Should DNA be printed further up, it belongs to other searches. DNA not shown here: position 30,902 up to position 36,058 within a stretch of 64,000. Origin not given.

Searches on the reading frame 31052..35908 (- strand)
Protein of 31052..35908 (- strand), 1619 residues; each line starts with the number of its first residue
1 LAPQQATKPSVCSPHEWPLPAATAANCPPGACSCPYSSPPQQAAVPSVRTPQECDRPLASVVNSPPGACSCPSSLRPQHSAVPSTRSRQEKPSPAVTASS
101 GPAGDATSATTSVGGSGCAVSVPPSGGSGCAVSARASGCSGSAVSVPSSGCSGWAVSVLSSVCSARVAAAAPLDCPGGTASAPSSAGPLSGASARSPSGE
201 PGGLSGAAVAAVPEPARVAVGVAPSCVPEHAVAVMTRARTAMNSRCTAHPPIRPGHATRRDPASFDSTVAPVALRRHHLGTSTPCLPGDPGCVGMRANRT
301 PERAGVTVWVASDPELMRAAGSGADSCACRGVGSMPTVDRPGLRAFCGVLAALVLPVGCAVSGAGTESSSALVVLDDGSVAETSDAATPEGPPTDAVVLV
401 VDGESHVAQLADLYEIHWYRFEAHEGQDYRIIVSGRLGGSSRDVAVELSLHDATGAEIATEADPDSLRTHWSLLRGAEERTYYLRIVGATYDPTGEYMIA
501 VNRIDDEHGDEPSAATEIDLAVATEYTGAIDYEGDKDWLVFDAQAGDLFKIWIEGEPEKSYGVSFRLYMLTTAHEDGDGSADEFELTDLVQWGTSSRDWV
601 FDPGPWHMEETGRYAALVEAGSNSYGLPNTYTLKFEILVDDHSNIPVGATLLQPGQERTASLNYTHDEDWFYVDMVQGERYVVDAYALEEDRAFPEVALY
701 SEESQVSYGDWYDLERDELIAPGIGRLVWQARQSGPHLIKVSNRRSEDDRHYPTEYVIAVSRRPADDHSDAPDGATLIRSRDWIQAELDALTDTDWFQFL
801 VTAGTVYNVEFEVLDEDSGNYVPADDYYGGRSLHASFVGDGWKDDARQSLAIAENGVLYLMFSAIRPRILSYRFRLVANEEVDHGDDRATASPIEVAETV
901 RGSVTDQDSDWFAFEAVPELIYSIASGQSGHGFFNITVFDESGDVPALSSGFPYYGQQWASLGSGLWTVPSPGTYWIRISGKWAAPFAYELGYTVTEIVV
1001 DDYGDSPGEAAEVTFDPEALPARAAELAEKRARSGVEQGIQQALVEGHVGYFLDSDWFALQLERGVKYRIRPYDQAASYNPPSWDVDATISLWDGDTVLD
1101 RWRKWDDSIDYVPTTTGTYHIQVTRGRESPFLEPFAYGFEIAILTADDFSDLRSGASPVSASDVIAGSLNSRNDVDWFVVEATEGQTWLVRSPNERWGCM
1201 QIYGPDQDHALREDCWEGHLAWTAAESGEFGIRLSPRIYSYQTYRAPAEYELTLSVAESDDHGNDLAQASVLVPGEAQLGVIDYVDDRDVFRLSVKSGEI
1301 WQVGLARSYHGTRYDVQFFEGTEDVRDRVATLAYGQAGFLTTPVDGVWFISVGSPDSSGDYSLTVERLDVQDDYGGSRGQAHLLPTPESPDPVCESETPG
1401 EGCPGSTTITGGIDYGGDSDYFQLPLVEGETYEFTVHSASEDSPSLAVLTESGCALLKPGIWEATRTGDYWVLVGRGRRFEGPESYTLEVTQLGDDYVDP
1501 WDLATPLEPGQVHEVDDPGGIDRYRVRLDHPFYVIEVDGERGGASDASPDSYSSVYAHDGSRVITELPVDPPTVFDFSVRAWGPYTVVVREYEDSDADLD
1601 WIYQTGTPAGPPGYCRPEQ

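Call 61: search_protein_families(library=pfam, proteins=[window:31052-35908:-], max_evalue=0.00001)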
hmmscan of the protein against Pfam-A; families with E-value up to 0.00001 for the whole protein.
window:31052-35908:- (1619 aa): 1 family
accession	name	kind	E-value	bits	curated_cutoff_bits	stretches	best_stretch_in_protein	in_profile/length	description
PF04151.21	PPC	-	1.7e-06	29.2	25.9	0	1054-1124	1-69/70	Bacterial pre-peptidase C-terminal domain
